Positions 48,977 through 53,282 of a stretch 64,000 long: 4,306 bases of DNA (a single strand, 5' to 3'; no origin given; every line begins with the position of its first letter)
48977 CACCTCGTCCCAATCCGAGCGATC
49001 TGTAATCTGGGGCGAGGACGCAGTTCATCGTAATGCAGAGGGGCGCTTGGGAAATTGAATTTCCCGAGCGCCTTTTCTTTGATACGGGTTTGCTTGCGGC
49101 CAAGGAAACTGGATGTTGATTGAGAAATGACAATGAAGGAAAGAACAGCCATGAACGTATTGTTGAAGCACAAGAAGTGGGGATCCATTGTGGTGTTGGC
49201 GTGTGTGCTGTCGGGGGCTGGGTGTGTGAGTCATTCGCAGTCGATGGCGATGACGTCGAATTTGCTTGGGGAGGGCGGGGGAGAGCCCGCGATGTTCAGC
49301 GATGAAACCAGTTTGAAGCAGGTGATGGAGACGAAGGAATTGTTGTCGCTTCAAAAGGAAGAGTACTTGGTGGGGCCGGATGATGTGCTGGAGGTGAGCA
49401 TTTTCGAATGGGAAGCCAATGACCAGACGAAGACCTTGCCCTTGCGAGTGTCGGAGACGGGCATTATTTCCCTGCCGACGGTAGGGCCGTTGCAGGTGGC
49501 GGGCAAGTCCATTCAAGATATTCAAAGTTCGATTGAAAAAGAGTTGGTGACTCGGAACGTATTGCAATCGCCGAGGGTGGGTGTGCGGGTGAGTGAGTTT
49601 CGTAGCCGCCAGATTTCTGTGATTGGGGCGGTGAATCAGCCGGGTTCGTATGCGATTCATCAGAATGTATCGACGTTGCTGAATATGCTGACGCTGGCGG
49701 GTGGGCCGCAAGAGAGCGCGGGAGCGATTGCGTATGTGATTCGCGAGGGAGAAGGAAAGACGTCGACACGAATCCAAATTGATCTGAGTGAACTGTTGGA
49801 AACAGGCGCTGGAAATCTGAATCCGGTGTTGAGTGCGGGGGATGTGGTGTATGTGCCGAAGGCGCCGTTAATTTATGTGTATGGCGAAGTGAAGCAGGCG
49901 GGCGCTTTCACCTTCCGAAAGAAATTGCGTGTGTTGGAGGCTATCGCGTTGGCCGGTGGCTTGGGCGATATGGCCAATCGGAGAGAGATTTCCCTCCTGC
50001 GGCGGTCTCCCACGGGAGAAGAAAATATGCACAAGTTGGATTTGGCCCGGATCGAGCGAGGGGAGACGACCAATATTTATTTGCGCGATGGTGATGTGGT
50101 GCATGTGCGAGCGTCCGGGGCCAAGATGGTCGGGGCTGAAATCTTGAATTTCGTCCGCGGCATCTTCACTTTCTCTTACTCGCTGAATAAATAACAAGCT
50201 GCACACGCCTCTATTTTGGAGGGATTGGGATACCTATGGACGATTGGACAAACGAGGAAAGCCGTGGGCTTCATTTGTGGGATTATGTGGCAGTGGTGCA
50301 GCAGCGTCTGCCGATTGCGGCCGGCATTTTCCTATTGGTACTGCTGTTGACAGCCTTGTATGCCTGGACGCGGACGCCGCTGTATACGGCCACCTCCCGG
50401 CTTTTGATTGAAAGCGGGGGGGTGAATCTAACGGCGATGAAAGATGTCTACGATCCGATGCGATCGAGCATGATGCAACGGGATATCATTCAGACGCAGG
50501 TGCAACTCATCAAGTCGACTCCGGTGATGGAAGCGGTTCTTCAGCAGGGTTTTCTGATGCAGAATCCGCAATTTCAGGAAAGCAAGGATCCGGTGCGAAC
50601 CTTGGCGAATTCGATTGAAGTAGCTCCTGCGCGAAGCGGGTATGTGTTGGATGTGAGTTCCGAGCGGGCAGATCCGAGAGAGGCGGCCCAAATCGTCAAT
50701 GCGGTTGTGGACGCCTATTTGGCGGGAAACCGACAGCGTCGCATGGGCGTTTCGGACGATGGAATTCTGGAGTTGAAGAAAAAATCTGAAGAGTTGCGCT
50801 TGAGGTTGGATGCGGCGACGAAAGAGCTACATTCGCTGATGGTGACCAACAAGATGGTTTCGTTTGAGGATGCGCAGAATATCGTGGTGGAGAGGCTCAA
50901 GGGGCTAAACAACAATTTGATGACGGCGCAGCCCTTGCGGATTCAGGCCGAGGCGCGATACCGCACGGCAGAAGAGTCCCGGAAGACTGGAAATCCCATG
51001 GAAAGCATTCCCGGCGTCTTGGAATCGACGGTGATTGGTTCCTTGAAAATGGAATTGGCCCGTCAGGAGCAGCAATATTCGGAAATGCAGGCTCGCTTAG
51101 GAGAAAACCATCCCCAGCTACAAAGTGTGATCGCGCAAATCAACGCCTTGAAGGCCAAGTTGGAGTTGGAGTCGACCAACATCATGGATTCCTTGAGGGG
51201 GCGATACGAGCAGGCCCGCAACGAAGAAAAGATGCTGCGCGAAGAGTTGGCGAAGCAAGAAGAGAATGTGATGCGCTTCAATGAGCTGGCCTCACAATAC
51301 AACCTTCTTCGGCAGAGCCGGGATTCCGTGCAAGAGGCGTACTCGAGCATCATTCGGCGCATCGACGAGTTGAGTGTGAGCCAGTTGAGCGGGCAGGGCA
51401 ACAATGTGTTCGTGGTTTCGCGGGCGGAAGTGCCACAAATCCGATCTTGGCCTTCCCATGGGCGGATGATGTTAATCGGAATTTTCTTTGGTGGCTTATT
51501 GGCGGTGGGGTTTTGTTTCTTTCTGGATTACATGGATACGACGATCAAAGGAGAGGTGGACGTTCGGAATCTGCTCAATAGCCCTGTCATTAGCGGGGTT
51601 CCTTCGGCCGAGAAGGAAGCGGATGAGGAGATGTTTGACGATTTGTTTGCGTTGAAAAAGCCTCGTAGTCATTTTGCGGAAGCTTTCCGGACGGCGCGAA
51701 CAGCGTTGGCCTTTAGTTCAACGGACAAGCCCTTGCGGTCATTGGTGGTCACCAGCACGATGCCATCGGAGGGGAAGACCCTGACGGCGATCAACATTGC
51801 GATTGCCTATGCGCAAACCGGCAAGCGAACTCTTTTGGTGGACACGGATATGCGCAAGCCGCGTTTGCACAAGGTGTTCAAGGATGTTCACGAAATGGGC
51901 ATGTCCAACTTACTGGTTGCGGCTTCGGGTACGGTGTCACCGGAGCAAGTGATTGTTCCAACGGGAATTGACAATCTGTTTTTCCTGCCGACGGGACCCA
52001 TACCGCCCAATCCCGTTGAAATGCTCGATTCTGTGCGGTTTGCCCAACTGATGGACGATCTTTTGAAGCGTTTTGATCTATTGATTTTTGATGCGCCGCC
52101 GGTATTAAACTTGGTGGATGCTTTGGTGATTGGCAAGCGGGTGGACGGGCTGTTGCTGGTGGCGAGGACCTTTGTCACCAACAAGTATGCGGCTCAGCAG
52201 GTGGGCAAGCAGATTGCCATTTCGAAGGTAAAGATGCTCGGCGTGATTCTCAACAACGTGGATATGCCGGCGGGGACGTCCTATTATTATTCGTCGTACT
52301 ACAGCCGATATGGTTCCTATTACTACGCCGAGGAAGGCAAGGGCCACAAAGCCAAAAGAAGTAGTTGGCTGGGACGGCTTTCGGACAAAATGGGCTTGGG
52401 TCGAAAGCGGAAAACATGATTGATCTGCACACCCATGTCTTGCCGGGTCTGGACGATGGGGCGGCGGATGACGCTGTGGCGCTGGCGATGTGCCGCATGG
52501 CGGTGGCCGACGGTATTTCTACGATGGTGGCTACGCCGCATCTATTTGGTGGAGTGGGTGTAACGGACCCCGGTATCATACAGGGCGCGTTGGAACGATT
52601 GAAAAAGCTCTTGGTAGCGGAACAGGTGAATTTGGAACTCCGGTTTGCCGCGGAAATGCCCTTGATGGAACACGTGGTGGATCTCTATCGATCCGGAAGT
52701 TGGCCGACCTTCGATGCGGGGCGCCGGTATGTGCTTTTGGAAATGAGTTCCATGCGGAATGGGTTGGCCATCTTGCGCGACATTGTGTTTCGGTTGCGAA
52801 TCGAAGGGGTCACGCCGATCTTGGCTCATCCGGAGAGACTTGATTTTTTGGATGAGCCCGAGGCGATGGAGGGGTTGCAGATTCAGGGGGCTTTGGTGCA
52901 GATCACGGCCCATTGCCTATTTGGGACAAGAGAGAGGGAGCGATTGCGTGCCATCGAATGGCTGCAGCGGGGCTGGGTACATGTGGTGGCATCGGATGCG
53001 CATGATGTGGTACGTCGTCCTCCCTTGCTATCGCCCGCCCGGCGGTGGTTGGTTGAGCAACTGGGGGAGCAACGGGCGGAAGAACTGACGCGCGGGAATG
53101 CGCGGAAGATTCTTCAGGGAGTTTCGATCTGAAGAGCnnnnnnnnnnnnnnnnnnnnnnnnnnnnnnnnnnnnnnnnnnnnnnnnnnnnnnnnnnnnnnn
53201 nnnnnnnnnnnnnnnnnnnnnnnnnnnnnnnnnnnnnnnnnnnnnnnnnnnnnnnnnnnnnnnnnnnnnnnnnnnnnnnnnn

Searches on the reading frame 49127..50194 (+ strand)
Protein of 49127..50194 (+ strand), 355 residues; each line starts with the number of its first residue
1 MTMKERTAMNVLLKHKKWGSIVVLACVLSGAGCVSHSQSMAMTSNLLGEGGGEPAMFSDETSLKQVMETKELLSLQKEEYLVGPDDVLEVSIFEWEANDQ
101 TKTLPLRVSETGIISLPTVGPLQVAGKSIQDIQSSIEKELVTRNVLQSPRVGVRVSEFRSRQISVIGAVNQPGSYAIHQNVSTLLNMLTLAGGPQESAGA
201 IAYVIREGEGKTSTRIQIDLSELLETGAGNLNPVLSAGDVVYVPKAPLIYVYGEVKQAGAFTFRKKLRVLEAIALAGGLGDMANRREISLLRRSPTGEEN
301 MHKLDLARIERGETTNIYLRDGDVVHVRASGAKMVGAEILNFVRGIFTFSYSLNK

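Call 39: search_protein_families(library=pfam, proteins=[window:49127-50194:+], max_evalue=0.00001)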
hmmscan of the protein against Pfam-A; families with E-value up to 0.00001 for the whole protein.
window:49127-50194:+ (355 aa): 3 families
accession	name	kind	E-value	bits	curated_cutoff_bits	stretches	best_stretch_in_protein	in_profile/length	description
PF22461.2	SLBB_2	-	2.3e-22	79.3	27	2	249-327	3-79/79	SLBB domain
PF10531.15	SLBB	-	7.7e-18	64.5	27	1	249-301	2-52/55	SLBB domain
PF02563.21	Poly_export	-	2.1e-16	60.3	28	1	76-155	3-76/77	Polysaccharide biosynthesis/export protein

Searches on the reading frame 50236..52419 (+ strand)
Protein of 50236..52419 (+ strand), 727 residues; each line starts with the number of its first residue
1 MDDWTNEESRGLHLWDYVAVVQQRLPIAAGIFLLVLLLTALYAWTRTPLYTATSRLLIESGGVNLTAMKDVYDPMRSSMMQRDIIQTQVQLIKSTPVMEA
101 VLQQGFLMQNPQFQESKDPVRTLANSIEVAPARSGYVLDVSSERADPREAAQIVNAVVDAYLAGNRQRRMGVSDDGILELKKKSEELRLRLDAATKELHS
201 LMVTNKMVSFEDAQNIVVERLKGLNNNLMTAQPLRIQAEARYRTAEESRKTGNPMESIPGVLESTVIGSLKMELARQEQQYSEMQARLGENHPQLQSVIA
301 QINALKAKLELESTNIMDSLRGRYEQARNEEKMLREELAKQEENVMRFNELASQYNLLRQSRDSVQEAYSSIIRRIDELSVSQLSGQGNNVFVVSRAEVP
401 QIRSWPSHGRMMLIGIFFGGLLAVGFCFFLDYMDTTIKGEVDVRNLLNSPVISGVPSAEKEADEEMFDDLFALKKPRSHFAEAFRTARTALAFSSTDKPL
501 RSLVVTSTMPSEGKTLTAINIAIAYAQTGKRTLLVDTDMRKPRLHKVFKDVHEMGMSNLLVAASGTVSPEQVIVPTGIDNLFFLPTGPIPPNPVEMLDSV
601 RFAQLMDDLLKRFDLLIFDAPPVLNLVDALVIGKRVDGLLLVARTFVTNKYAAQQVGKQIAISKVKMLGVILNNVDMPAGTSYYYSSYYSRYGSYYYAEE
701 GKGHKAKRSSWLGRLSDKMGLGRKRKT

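Call 39: search_protein_families(library=pfam, proteins=[window:50236-52419:+], max_evalue=0.00001)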
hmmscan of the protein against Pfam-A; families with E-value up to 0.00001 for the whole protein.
window:50236-52419:+ (727 aa): 4 families
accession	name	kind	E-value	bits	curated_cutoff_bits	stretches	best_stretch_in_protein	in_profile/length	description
PF13614.12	AAA_31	-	1.1e-08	35.7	27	1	513-628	14-133/177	AAA domain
PF01656.29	CbiA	-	3.9e-08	33.7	25.4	1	504-678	2-86/125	CobQ/CobB/MinD/ParA nucleotide binding domain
PF13807.11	GNVR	-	3.2e-06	27.4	27.7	1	354-429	3-79/82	G-rich domain on putative tyrosine kinase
PF02706.20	Wzz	-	6e-06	26.9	25.5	1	15-104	6-90/91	Chain length determinant protein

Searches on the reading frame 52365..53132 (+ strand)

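Call 39: search_protein_families(library=pfam, proteins=[window:52365-53132:+], max_evalue=0.00001)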
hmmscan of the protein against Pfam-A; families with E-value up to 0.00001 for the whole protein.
window:52365-53132:+ (255 aa): 1 family
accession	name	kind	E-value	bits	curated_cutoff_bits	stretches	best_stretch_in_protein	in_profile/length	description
PF19567.5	CpsB_CapC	-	2.1e-42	145.6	27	1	18-251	1-234/234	Capsular polysaccharide synthesis, CpsB/CapC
